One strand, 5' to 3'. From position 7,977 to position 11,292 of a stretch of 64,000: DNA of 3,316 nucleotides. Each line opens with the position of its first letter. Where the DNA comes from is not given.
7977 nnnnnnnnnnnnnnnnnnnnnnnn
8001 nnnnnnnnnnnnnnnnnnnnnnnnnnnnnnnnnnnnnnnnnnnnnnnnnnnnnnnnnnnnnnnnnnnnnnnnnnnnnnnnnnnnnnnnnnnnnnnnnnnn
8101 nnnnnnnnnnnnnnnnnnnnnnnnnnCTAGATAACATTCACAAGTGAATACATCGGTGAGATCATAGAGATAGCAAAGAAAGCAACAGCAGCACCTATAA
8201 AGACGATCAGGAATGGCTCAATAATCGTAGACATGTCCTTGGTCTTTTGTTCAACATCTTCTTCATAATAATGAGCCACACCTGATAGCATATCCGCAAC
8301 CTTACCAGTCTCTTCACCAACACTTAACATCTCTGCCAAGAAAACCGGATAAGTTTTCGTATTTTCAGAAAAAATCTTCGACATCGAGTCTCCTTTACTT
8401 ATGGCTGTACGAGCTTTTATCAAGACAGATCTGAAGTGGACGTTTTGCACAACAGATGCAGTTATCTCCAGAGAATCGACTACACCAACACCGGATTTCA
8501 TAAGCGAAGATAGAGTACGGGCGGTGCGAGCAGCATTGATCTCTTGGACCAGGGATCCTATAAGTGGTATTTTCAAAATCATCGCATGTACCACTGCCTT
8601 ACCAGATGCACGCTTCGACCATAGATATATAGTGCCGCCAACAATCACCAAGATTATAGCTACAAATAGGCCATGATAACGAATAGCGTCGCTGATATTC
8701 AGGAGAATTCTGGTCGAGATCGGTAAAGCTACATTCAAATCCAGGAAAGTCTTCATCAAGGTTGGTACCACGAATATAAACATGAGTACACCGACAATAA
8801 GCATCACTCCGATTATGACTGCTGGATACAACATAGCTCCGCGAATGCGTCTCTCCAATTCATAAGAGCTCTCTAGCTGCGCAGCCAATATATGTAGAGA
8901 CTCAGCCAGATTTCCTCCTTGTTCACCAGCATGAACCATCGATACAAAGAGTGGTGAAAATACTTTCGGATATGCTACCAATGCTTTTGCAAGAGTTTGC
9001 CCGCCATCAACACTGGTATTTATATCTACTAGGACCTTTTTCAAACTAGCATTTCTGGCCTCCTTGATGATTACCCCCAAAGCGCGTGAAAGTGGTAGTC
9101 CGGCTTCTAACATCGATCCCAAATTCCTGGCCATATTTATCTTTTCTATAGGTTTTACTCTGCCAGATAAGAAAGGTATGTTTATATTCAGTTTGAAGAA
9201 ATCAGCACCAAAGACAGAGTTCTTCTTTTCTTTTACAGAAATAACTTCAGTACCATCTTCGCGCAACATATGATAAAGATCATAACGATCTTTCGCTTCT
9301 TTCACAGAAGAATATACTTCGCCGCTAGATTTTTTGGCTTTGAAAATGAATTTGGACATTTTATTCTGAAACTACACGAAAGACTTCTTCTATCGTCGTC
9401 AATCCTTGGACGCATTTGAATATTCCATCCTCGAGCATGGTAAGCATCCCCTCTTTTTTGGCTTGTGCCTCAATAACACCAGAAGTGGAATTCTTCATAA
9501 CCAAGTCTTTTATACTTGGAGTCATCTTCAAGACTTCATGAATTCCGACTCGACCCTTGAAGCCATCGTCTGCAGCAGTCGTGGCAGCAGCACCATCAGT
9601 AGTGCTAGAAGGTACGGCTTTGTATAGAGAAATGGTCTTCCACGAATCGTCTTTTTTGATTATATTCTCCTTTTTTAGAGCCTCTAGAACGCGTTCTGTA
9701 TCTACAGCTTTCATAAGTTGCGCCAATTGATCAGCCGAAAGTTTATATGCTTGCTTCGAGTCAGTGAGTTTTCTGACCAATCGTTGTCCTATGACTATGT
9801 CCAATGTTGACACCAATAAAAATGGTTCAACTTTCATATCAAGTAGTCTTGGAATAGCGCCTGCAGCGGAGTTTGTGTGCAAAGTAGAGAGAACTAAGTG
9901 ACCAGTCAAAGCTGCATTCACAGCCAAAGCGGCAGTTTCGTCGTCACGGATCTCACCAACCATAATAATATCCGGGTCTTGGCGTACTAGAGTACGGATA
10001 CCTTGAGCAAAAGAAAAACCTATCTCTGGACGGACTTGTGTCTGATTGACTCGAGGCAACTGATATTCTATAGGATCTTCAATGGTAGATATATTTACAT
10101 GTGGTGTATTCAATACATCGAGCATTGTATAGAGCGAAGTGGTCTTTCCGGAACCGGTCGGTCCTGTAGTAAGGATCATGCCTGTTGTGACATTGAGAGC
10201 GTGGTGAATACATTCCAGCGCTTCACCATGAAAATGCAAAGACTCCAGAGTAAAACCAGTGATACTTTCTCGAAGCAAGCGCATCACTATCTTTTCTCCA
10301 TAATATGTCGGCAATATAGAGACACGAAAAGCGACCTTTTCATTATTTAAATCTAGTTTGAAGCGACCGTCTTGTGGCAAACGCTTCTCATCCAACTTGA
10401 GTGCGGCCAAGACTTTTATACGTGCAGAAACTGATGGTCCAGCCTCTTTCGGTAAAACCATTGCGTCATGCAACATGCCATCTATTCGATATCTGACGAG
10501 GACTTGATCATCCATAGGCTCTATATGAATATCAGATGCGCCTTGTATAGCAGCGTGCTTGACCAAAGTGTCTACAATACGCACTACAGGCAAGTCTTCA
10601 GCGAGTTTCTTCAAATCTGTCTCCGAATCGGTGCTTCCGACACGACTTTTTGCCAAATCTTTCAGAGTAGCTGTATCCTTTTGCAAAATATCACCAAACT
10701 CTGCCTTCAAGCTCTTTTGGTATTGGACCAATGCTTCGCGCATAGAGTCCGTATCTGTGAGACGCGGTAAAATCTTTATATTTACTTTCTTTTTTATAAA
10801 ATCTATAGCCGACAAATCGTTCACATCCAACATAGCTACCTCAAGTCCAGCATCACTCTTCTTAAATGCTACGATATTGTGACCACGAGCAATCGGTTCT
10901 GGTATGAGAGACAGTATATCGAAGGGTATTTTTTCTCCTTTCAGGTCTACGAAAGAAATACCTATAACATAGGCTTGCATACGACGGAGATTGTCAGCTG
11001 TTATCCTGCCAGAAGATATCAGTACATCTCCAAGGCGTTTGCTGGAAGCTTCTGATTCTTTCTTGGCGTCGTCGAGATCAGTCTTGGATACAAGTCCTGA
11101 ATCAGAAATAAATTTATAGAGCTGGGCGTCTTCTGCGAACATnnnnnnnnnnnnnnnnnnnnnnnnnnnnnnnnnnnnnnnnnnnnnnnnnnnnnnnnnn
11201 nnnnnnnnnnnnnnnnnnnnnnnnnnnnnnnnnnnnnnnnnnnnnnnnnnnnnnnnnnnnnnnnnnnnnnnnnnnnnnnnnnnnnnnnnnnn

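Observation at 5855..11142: Type IV pilus operon pilB-pilC-prepilin-prepilin-PilX-like, with a very large tip/minor pilin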

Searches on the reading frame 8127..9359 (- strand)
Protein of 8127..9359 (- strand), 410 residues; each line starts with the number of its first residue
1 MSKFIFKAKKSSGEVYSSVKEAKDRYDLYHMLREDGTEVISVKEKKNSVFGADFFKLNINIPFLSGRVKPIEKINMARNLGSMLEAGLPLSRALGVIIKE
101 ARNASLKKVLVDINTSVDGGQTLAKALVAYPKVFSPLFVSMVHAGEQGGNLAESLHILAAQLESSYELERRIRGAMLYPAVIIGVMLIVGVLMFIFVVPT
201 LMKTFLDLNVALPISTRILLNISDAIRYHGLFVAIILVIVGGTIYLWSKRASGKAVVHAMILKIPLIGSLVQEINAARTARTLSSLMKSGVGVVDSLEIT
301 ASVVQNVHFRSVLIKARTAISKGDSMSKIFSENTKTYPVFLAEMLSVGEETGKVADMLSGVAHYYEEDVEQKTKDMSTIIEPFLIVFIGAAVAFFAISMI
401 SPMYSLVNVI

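Call 3: search_protein_families(library=pfam, proteins=[window:8127-9359:-], max_evalue=0.01)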
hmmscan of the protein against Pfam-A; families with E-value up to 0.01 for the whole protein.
window:8127-9359:- (410 aa): 1 family
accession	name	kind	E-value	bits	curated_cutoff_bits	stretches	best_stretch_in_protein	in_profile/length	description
PF00482.28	T2SSF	-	3.2e-58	195.5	25.2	2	77-199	2-125/125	Type II secretion system (T2SS), protein F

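Call 21: search_protein_families(library=ncbifam, proteins=[window:8127-9359:-], max_evalue=0.01)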
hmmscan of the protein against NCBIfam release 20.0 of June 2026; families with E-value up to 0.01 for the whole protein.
window:8127-9359:- (410 aa): 6 families
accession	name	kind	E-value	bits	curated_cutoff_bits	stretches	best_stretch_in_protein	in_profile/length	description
TIGR02120.1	GspF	equivalog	2e-93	313.8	424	1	4-410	1-401/401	type II secretion system inner membrane protein GspF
NF052606.1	T4PiliAsmPilCMyx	equivalog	1.3e-79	268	700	1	2-409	20-417/419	type IV pilus assembly protein PilC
NF052607.1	T4PiliAsmPilCThrm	equivalog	2.2e-79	267.4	700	1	1-408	1-402/406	type IV pilus assembly protein PilC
NF007861.0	PRK10573.1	equivalog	1.8e-66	224.8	401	1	66-410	54-398/401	protein transport protein HofC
NF047826.1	T3SSXpsF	equivalog_domain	7.5e-60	202.8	650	1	1-410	1-404/405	type II secretion system protein XpsF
NF041012.2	T4P_ComGB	equivalog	1.1e-42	146.6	240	2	134-408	60-332/332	competence type IV pilus assembly protein ComGB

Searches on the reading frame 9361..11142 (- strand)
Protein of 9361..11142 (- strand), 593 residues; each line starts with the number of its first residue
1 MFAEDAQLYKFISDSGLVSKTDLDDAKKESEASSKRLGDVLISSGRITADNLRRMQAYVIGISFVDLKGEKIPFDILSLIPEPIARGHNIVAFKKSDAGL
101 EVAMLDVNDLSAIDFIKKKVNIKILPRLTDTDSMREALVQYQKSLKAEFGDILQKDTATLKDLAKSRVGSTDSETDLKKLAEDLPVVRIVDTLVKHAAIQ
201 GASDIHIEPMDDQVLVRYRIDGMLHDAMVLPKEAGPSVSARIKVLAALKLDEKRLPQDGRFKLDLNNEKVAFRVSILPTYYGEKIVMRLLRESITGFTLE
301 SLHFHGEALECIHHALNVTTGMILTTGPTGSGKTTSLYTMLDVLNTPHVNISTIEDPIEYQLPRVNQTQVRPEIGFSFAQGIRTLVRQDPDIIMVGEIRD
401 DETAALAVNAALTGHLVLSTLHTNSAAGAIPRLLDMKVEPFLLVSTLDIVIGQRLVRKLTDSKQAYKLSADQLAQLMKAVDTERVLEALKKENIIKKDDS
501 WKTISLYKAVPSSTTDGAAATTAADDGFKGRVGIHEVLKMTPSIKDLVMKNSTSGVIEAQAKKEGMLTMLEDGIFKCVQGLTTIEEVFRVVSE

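Call 3: search_protein_families(library=pfam, proteins=[window:9361-11142:-], max_evalue=0.01)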
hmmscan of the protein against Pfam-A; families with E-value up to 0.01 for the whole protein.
window:9361-11142:- (593 aa): 2 families
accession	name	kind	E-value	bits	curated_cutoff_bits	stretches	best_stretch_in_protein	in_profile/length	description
PF00437.27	T2SSE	-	2.8e-117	392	24.9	1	181-589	3-370/370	Type II/IV secretion system protein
PF05157.20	MshEN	-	9.5e-11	42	23.1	1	61-146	2-88/90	MshEN domain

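Call 21: search_protein_families(library=ncbifam, proteins=[window:9361-11142:-], max_evalue=0.01)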
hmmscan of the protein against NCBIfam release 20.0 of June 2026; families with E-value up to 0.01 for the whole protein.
window:9361-11142:- (593 aa): 24 families
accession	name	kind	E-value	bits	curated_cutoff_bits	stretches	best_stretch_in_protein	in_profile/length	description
TIGR02538.1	type_IV_pilB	equivalog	1.3e-149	499.4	675.65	1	8-592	2-563/564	type IV-A pilus assembly ATPase PilB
TIGR02533.1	type_II_gspE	equivalog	2.6e-145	484.8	630.25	1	81-590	5-485/486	type II secretion system ATPase GspE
NF007755.0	PRK10436.1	equivalog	2.5e-120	402.3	617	1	85-591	14-459/465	type II secretion system protein GspE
NF053534.1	T4PilAsmATPsTfpB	equivalog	8.9e-118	394.2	850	1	179-591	194-582/584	type IV pilus assembly ATPase TfpB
NF041000.1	ATPase_ComGA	equivalog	1.1e-72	244.2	300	1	192-457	2-266/267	competence type IV pilus ATPase ComGA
TIGR01420.1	pilT_fam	subfamily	2.7e-52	178.1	319.1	1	191-465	3-277/343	PilT/PilU family type 4a pilus ATPase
TIGR02525.1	plasmid_TraJ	equivalog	7.4e-28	97.5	368.3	1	312-465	141-307/372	plasmid transfer ATPase TraJ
TIGR02524.1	dot_icm_DotB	equivalog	2.7e-21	76.2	463.3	1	312-460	126-289/358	Dot/Icm type IV secretion system ATPase DotB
NF058587.1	archaellum_moto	equivalog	3.4e-16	59.1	550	1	323-458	278-419/527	archaellum flagellar ATPase motor FlaI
TIGR02782.1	TrbB_P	equivalog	1.1e-13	51.2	304.55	1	311-436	128-255/303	P-type conjugative transfer ATPase TrbB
TIGR03819.1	heli_sec_ATPase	hypoth_equivalog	1.2e-12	47.7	373.15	1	158-432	23-296/340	TadA family conjugal transfer-associated ATPase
NF010469.0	PRK13894.1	subfamily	2.4e-12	46.9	508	1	311-433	141-264/320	conjugal transfer ATPase TrbB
TIGR02788.1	VirB11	equivalog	5.1e-12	45.4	249.95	1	305-438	130-267/308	P-type DNA transfer ATPase VirB11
NF053672.1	bindosome_BasE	exception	2.2e-11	43.2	1000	1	324-434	274-389/512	bindosome assembly system ATPase subunit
NF010407.0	PRK13833.1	subfamily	6.8e-11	42.2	499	1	311-439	136-265/323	conjugal transfer protein TrbB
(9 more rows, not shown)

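Call 57: list_cluster_members(proteins=[P0270, P0001, window:9361-11142:-])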
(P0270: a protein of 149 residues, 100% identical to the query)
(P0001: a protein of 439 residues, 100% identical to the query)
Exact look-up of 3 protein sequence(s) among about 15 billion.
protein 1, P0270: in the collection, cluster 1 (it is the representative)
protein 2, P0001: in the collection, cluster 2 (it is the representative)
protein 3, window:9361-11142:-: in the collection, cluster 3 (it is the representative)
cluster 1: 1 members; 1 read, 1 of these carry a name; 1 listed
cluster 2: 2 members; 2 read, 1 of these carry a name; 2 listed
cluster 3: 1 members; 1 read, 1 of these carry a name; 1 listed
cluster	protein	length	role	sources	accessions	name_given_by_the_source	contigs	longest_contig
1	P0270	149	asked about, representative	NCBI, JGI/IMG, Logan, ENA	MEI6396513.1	MAG: prepilin-type N-terminal cleavage/methylation domain-containing protein [Candidatus ...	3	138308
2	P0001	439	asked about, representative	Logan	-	-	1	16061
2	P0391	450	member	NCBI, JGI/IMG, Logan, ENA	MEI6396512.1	MAG: hypothetical protein WCO48_00320 [Candidatus Taylorbacteria bacterium]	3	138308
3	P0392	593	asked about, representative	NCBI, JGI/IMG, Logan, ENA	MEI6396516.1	MAG: GspE/PulE family protein [Candidatus Taylorbacteria bacterium]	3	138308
